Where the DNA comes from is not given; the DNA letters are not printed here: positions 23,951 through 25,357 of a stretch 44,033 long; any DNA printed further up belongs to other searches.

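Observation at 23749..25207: Radical-SAM/SPASM enzyme translationally coupled to a His-x-Asp repeat protein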

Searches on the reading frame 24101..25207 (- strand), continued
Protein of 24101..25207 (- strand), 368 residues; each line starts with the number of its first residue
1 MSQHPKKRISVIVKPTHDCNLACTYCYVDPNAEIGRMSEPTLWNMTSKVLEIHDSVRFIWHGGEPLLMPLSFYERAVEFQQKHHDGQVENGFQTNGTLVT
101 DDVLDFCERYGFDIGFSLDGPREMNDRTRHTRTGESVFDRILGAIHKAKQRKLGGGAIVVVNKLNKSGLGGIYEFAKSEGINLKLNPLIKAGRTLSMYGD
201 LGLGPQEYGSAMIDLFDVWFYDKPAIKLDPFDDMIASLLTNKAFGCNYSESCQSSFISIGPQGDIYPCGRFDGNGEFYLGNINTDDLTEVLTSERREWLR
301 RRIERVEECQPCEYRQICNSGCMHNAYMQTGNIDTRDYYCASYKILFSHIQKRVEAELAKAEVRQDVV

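Call 63: search_solved_structures(query=A4, max_evalue=1)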
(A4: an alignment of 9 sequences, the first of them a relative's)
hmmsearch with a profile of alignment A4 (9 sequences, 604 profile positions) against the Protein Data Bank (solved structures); distinct sequences matched with E-value up to 1: 14.
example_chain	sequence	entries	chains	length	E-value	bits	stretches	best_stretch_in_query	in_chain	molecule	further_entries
3wqo_A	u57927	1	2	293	2.1e-16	63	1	433-522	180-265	Uncharacterized protein MJ1311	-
5le2_A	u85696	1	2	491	0.19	13.6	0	476-520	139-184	DDD_D12_15_D12_15_D12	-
3u0c_A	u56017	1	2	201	0.26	13.1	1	215-346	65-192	Invasin ipaB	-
5wkq_A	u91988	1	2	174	0.34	12.7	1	220-366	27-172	Invasin IpaB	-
6gz3_AM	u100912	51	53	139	0.36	12.7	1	287-350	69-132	ribosomal protein eL14 | 60S ribosomal protein L14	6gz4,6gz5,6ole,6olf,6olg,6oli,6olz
8g5z_LM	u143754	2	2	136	0.36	12.7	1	287-350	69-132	60S ribosomal protein L14 | Large ribosomal subunit protein eL14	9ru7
9y49_CM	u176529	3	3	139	0.37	12.6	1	287-350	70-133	60S ribosomal protein L14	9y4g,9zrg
4kw2_A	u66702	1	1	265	0.43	12.4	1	439-518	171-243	Uncharacterized protein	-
9y42_M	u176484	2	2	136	0.45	12.3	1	287-349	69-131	Large ribosomal subunit protein eL14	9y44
2hz8_A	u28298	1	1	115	0.56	12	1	282-363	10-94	De novo designed diiron protein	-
4pgl_A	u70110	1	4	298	0.58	12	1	486-518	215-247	D-tagatose 3-epimerase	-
6hqc_A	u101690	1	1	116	0.71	11.7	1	153-224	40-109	TasA anchoring/assembly protein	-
4q7i_A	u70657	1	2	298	0.75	11.6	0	486-518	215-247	D-tagatose 3-epimerase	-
4pfh_A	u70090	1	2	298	0.99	11.2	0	486-518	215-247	D-tagatose 3-epimerase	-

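Call 66: search_protein_families(library=ncbifam, alignment_id=A4, max_evalue=0.1)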
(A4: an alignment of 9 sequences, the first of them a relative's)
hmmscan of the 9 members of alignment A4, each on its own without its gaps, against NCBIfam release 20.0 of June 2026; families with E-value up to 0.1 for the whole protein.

A. member 1, L028:2503-4248:- (581 aa): 2 families
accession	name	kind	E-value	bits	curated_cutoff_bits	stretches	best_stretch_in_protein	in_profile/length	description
NF007360.0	PRK09856.1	equivalog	0.0075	15.8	305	1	437-494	191-248/276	fructoselysine 3-epimerase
NF058535.1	antiphage_EruA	equivalog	0.015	13.4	1000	1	199-343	468-605/1318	NACHT domain-containing antiphage protein EruA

B. families by the number of members that match (of 9 scanned): 7 families
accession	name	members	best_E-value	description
NF007360.0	PRK09856.1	9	2.5e-07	fructoselysine 3-epimerase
TIGR03234.1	OH-pyruv-isom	3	0.00069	hydroxypyruvate isomerase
NF041277.1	coba_remo_CbiR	2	0.0013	cobamide remodeling phosphodiesterase CbiR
NF058535.1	antiphage_EruA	1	0.015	NACHT domain-containing antiphage protein EruA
NF009688.0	PRK13209.1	1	0.04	L-ribulose-5-phosphate 3-epimerase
NF033533.1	lone7_assoc_B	1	0.045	type VII secretion system-associated protein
NF041099.2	keto_glucon_epim_IolO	1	0.07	5-keto-L-gluconate epimerase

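Call 70: search_protein_families(library=padloc, proteins=[window:24101-25207:-, L028:2503-4248:-, L028:4408-5913:-, L028:1552-2466:-], max_evalue=0.01)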
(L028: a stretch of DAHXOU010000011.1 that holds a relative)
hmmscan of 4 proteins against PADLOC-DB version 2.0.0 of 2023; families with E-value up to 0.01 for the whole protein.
window:24101-25207:- (368 aa): 3 families
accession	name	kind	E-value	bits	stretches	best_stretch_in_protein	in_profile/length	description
PDLC02903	pVip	-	2.6e-13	48.1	1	16-167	7-151/257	Viperins not associated with kinases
PDLC02904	pVip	-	2e-08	32.1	1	16-166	10-154/262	Viperins associated with kinases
PDLC04356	PDC-M04B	-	0.0088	13.8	0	287-319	76-107/176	-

L028:2503-4248:- (581 aa): 1 family
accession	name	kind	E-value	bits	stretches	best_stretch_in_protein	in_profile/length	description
PDLC02465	BrxB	-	0.0071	14.5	0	187-259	41-110/190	BrxB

L028:4408-5913:- (501 aa): 0 families

L028:1552-2466:- (304 aa): 10 families
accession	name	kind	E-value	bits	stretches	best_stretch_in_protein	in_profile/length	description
PDLC04903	PDC-S09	-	5.3e-07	27.9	1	51-99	8-56/108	-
PDLC04368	PDC-M05A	-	7.6e-07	27.2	1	14-120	61-158/201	-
PDLC04372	PDC-M05A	-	4.5e-06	25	1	13-99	29-106/167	-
PDLC04906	PDC-S09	-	5.4e-05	21.5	1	69-98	24-53/98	-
PDLC04907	PDC-S09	-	0.00021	19.4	1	53-97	13-55/114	-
PDLC04904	PDC-S09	-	0.00036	18.7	1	69-103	25-59/104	-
PDLC04369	PDC-M05A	-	0.0013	16.4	1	65-101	99-135/201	-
PDLC04902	PDC-S09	-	0.0017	16.7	1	69-99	21-51/97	-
PDLC04905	PDC-S09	-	0.0021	16.3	1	68-100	20-53/101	-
PDLC04778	PDC-M70A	-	0.0071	13.7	1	55-105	33-83/355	-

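Call 71: search_protein_families(library=ncbifam, proteins=[L028:1552-2466:-, L011:11684-12592:+], max_evalue=0.001)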
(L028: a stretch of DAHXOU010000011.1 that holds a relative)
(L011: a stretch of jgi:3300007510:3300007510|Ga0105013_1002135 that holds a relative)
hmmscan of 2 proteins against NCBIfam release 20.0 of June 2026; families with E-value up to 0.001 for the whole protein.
L028:1552-2466:- (304 aa): 1 family
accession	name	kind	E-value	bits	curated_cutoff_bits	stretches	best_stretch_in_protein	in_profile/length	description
NF047752.1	MntA_antitoxin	equivalog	8.2e-05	22.4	60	1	69-116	7-51/106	type VII toxin-antitoxin system MntA family adenylyltransferase antitoxin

L011:11684-12592:+ (302 aa): 2 families
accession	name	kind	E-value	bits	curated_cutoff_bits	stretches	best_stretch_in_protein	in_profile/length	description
NF047752.1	MntA_antitoxin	equivalog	1.9e-07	30.9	60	1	58-107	7-53/106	type VII toxin-antitoxin system MntA family adenylyltransferase antitoxin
NF012212.1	ANT_9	subfamily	0.00044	19.6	340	1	52-95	15-58/249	aminoglycoside nucleotidyltransferase ANT(9)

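Call 82: predict_structure(alignment_id=A1)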
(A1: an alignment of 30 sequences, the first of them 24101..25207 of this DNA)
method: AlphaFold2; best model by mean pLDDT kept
length: 368 residues; sequences in the alignment: 30
mean_pLDDT: 90.3   pTM: 0.88
mean pLDDT of the five models: 90.3, 89.3, 87.5, 86.6, 85.6
residues with pLDDT >= 90: 252; 70-90: 93; 50-70: 18; < 50: 5
segments of 3 or more residues with pLDDT < 50: 1-3
pLDDT, mean of each block of 10 residues (from residue 1): 68 95 84 95 97 95 94 98 88 97 99 97 93 94 98 94 95 97 92 82 94 96 87 90 66 84 93 92 97 91 86 82 87 91 95 92 59
secondary structure, 60 per line:
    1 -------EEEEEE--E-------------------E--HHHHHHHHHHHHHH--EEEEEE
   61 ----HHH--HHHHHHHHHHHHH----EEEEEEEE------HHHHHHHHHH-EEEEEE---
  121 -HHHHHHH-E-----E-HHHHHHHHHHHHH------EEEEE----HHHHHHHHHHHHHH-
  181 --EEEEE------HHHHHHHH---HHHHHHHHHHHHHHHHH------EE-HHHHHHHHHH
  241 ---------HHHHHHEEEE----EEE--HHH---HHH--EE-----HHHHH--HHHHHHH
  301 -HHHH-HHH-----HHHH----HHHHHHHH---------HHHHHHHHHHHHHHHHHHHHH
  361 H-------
elements in order: E8-13 H39-52 E55-60 H70-82 E87-94 H101-110 E112-117 H122-128 H138-150 E157-161 H166-179 E183-187 H194-201 H205-221 H231-240 H250-255 E256-259 E264-266 H287-291 H294-300 H302-305 H315-318 H323-330 H340-361

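Call 85: fold_search(model_id=the predicted structure, library=pdb)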
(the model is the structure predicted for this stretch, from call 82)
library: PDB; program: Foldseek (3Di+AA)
matches with E <= 10: 1486; with E <= 0.001: 78
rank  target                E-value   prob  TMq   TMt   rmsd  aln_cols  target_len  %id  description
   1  4k37_B                9.4e-26  1.00  0.84  0.84   2.9       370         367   26  Native anSMEcpe with bound AdoMet (released 2013-05-08)
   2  4k36_B                1.8e-25  1.00  0.85  0.86   2.7       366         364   26  His6 tagged anSMEcpe with bound AdoMet (released 2013-05-08)
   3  4k39_B                4.8e-25  1.00  0.84  0.86   3.0       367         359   26  Native anSMEcpe with bound AdoMet and Cp18Cys peptide (released 2013-05-08)
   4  4k37_A                5.1e-25  1.00  0.85  0.86   3.0       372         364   26  Native anSMEcpe with bound AdoMet (released 2013-05-08)
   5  4k36_A                2.3e-24  1.00  0.84  0.82   3.8       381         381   26  His6 tagged anSMEcpe with bound AdoMet (released 2013-05-08)
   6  4k38_B                3.1e-24  1.00  0.85  0.87   2.9       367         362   26  Native anSMEcpe with bound AdoMet and Kp18Cys peptide (released 2013-05-08)
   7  4k39_A                1.1e-23  1.00  0.85  0.86   2.9       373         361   26  Native anSMEcpe with bound AdoMet and Cp18Cys peptide (released 2013-05-08)
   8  9gm3_A                1.3e-23  1.00  0.84  0.82   3.8       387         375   22  Crystal structure of the complex formed between the radical SAM protein ChlB and the leader region of its precursor su (released 2025-06-25)
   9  9gmc_A                2.5e-23  1.00  0.82  0.81   3.6       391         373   22  Crystal structure of the complex formed between the radical SAM protein ChlB and the R3A mutant of ChlA (released 2025-06-25)
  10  4k38_A                5.1e-23  1.00  0.84  0.84   3.1       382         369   25  Native anSMEcpe with bound AdoMet and Kp18Cys peptide (released 2013-05-08)
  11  9gm3_C                1.1e-22  1.00  0.82  0.81   3.5       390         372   22  Crystal structure of the complex formed between the radical SAM protein ChlB and the leader region of its precursor su (released 2025-06-25)
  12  9gmc_C                5.2e-22  1.00  0.84  0.83   3.5       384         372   22  Crystal structure of the complex formed between the radical SAM protein ChlB and the R3A mutant of ChlA (released 2025-06-25)
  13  5why_B                4.1e-20  1.00  0.75  0.66   5.2       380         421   22  Structural Insights into Thioether Bond Formation in the Biosynthesis of Sactipeptides (released 2017-07-26)
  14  5why_A                1.1e-19  1.00  0.74  0.66   4.2       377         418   22  Structural Insights into Thioether Bond Formation in the Biosynthesis of Sactipeptides (released 2017-07-26)
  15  5wgg_A                1.6e-19  1.00  0.76  0.64   4.5       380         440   19  Structural Insights into Thioether Bond Formation in the Biosynthesis of Sactipeptides (released 2017-07-26)
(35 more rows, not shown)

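Call 90: search_protein_families(library=pfam, proteins=[L067:3643-4245:+, L067:4248-5237:+, L067:5283-5996:+, L067:7338-8126:-, L067:8379-9947:+, L067:10018-11517:+], max_evalue=0.001)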
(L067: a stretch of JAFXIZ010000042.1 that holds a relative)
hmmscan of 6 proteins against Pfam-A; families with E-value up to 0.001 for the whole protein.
L067:3643-4245:+ (200 aa): 1 family
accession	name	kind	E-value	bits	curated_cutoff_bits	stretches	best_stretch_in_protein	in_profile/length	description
PF03783.19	CsgG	-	0.00044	20.1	20.8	0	60-146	20-99/210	Curli production assembly/transport component CsgG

L067:4248-5237:+ (329 aa): 0 families

L067:5283-5996:+ (237 aa): 0 families

L067:7338-8126:- (262 aa): 1 family
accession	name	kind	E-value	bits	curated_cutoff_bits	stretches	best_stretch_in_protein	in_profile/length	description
PF06293.20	Kdo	-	4.3e-10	39.8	21.3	1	46-187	29-172/207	Lipopolysaccharide kinase (Kdo/WaaP) family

L067:8379-9947:+ (522 aa): 4 families
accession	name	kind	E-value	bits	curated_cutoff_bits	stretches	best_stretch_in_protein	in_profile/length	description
PF00890.30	FAD_binding_2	-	4e-89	300.1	20.4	1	5-390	1-414/414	FAD binding domain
PF02910.25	Succ_DH_flav_C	-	7.2e-12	45.8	20.8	1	439-521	2-90/130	Fumarate reductase flavoprotein C-term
PF01266.30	DAO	-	5.1e-08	33.3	27.9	1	5-125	1-108/353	FAD dependent oxidoreductase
PF07992.20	Pyr_redox_2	-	2.1e-07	31.1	26.1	0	4-110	1-87/291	Pyridine nucleotide-disulphide oxidoreductase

L067:10018-11517:+ (499 aa): 3 families
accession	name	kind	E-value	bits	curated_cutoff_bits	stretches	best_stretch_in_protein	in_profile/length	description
PF03606.21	DcuC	-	3e-85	286.9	23.1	1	42-489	67-457/461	C4-dicarboxylate anaerobic carrier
PF03806.19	ABG_transport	-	1.1e-11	44.2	27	1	316-463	303-454/502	AbgT putative transporter family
PF02667.20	SCFA_trans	-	5.4e-05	22.8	27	1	325-476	287-438/453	Short chain fatty acid transporter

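Call 96: search_protein_families(library=ncbifam, proteins=[L062:5986-7182:+, L071:5998-7200:+, L046:6010-7122:+, L021:6013-7137:+, L028:5995-7107:+, L032:5998-7107:+, L013:5989-7089:+], max_evalue=1e-40)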
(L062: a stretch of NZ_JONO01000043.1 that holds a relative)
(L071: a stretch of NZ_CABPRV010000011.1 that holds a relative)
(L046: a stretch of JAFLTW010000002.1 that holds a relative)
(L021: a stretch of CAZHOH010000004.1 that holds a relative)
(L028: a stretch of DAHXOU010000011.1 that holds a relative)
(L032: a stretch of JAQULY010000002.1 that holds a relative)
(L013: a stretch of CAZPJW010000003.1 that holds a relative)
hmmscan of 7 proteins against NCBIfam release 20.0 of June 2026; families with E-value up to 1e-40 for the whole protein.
L062:5986-7182:+ (398 aa): 7 families
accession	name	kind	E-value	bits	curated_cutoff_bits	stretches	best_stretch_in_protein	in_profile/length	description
NF041298.1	rSAM_mat_DynA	equivalog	2.6e-183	608.9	450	1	3-358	1-355/356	dynobactin maturation radical SAM/SPASM protein DynA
TIGR03942.1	sulfatase_rSAM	equivalog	3.3e-76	256.7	349.45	1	7-357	4-358/363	anaerobic sulfatase maturase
NF041300.1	rSAM_mat_DarW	exception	1.5e-53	182.1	650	1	3-356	41-398/415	radical SAM/SPASM peptide maturase DarW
NF010321.0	PRK13758.1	equivalog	3.4e-51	174.5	441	1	6-356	7-362/370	anaerobic sulfatase-maturase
NF010308.0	PRK13745.1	equivalog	3.4e-50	171.2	484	1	7-354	17-383/412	anaerobic sulfatase-maturation protein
NF038005.1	rSAM_mat_DarE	equivalog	4.9e-42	144.2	650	1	4-325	75-402/432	darobactin maturation radical SAM/SPASM protein DarE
NF047865.1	rSAM_PapB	equivalog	3e-41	141.7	340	1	10-327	10-320/330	PapB family radical SAM/SPASM ranthipeptide maturase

L071:5998-7200:+ (400 aa): 7 families
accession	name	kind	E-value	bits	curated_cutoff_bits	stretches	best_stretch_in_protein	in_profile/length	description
NF041298.1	rSAM_mat_DynA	equivalog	7.2e-177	587.7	450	1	3-356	1-355/356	dynobactin maturation radical SAM/SPASM protein DynA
TIGR03942.1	sulfatase_rSAM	equivalog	5.3e-71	239.6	349.45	1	7-357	4-360/363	anaerobic sulfatase maturase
NF010321.0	PRK13758.1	equivalog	2.6e-48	165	441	1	6-355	7-363/370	anaerobic sulfatase-maturase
NF041300.1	rSAM_mat_DarW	exception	3.9e-48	164.3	650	1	2-363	40-407/415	radical SAM/SPASM peptide maturase DarW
TIGR04083.1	rSAM_pep_methan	hypoth_equivalog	1.3e-44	152.6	300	1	7-356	4-345/376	TIGR04083 family peptide-modifying radical SAM enzyme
NF010308.0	PRK13745.1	equivalog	4.2e-44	151.1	484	1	7-354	17-385/412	anaerobic sulfatase-maturation protein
NF041718.1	rSAM_phane_AMC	equivalog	4.7e-41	141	425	0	6-212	9-209/362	cyclophane-forming radical SAM peptide maturase AmcB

L046:6010-7122:+ (370 aa): 8 families
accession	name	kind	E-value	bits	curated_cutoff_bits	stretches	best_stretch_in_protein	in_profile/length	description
NF041298.1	rSAM_mat_DynA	equivalog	2.3e-77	260.4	450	1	2-360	2-354/356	dynobactin maturation radical SAM/SPASM protein DynA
TIGR03942.1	sulfatase_rSAM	equivalog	3.1e-62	210.7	349.45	1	3-361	2-359/363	anaerobic sulfatase maturase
TIGR04083.1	rSAM_pep_methan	hypoth_equivalog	1.3e-51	175.6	300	1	3-363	2-347/376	TIGR04083 family peptide-modifying radical SAM enzyme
NF041300.1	rSAM_mat_DarW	exception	4.5e-44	150.9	650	1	2-359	42-398/415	radical SAM/SPASM peptide maturase DarW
NF038005.1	rSAM_mat_DarE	equivalog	4.7e-44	150.8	650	1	2-339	75-412/432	darobactin maturation radical SAM/SPASM protein DarE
NF041707.1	rSAM_YhhB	equivalog_domain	4.4e-43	147.6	445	1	2-361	3-367/369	cyclophane-forming radical SAM/SPASM peptide maturase YhhB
NF041718.1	rSAM_phane_AMC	equivalog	4.5e-42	144.4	425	1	2-343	7-344/362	cyclophane-forming radical SAM peptide maturase AmcB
NF010321.0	PRK13758.1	equivalog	1.8e-41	142.5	441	1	2-357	5-360/370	anaerobic sulfatase-maturase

L021:6013-7137:+ (374 aa): 8 families
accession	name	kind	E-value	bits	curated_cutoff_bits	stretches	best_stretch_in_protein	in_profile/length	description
NF041298.1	rSAM_mat_DynA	equivalog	8.9e-84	281.5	450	1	4-363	2-354/356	dynobactin maturation radical SAM/SPASM protein DynA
TIGR03942.1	sulfatase_rSAM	equivalog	2.4e-67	227.6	349.45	1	5-362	2-357/363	anaerobic sulfatase maturase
TIGR04083.1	rSAM_pep_methan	hypoth_equivalog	3.4e-58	197.3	300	1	5-370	2-351/376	TIGR04083 family peptide-modifying radical SAM enzyme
NF010321.0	PRK13758.1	equivalog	9.7e-48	163.1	441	1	2-357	3-357/370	anaerobic sulfatase-maturase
NF041300.1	rSAM_mat_DarW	exception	4.6e-45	154.2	650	1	2-370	40-406/415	radical SAM/SPASM peptide maturase DarW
NF041707.1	rSAM_YhhB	equivalog_domain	1.1e-44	152.9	445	1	4-364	3-367/369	cyclophane-forming radical SAM/SPASM peptide maturase YhhB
NF010308.0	PRK13745.1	equivalog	7.8e-44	150.2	484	1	3-363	13-386/412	anaerobic sulfatase-maturation protein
NF038005.1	rSAM_mat_DarE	equivalog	1.5e-41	142.6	650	1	3-359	74-429/432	darobactin maturation radical SAM/SPASM protein DarE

L028:5995-7107:+ (370 aa): 10 families
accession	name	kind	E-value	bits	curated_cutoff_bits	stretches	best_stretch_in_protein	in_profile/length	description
NF041298.1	rSAM_mat_DynA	equivalog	4.1e-84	282.6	450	1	6-357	4-354/356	dynobactin maturation radical SAM/SPASM protein DynA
TIGR03942.1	sulfatase_rSAM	equivalog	3.8e-74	249.9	349.45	1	5-358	2-359/363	anaerobic sulfatase maturase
TIGR04083.1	rSAM_pep_methan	hypoth_equivalog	1.7e-55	188.4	300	1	5-360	2-347/376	TIGR04083 family peptide-modifying radical SAM enzyme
NF010321.0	PRK13758.1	equivalog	6.6e-55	186.7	441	1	3-354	4-361/370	anaerobic sulfatase-maturase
TIGR04261.1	rSAM_GlyRichRpt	subfamily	3.6e-48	164.4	310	1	7-336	1-338/363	cyclophane-forming radical SAM/SPASM peptide maturase GrrM/OscB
NF010308.0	PRK13745.1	equivalog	1.9e-46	158.9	484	1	3-351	13-380/412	anaerobic sulfatase-maturation protein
NF047865.1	rSAM_PapB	equivalog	1.4e-44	152.7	340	1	10-330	10-321/330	PapB family radical SAM/SPASM ranthipeptide maturase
NF041707.1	rSAM_YhhB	equivalog_domain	8.4e-42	143.4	445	1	5-359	4-368/369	cyclophane-forming radical SAM/SPASM peptide maturase YhhB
TIGR04163.1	rSAM_cobopep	equivalog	1.8e-41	142.3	375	1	6-354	67-417/428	peptide-modifying radical SAM enzyme CbpB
NF041300.1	rSAM_mat_DarW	exception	3.7e-41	141.3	650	1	3-361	41-403/415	radical SAM/SPASM peptide maturase DarW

L032:5998-7107:+ (369 aa): 3 families
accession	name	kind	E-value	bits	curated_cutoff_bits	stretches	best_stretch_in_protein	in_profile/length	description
NF041298.1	rSAM_mat_DynA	equivalog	2.5e-73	247.1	450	1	4-358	3-355/356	dynobactin maturation radical SAM/SPASM protein DynA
TIGR03942.1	sulfatase_rSAM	equivalog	1.1e-49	169.4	349.45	1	4-358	2-359/363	anaerobic sulfatase maturase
TIGR04083.1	rSAM_pep_methan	hypoth_equivalog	3e-43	148.1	300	1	4-364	2-351/376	TIGR04083 family peptide-modifying radical SAM enzyme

L013:5989-7089:+ (366 aa): 6 families
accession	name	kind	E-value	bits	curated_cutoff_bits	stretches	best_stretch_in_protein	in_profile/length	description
NF041298.1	rSAM_mat_DynA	equivalog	8.8e-96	321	450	1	14-356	4-353/356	dynobactin maturation radical SAM/SPASM protein DynA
TIGR03942.1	sulfatase_rSAM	equivalog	3.7e-75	253.2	349.45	1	13-358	2-359/363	anaerobic sulfatase maturase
TIGR04083.1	rSAM_pep_methan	hypoth_equivalog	9e-55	186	300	1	13-363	2-350/376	TIGR04083 family peptide-modifying radical SAM enzyme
NF041300.1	rSAM_mat_DarW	exception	9.9e-53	179.4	650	1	2-363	32-405/415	radical SAM/SPASM peptide maturase DarW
NF010308.0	PRK13745.1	equivalog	2.9e-52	178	484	1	9-357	11-386/412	anaerobic sulfatase-maturation protein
NF010321.0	PRK13758.1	equivalog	1.8e-48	165.6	441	1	9-351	2-357/370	anaerobic sulfatase-maturase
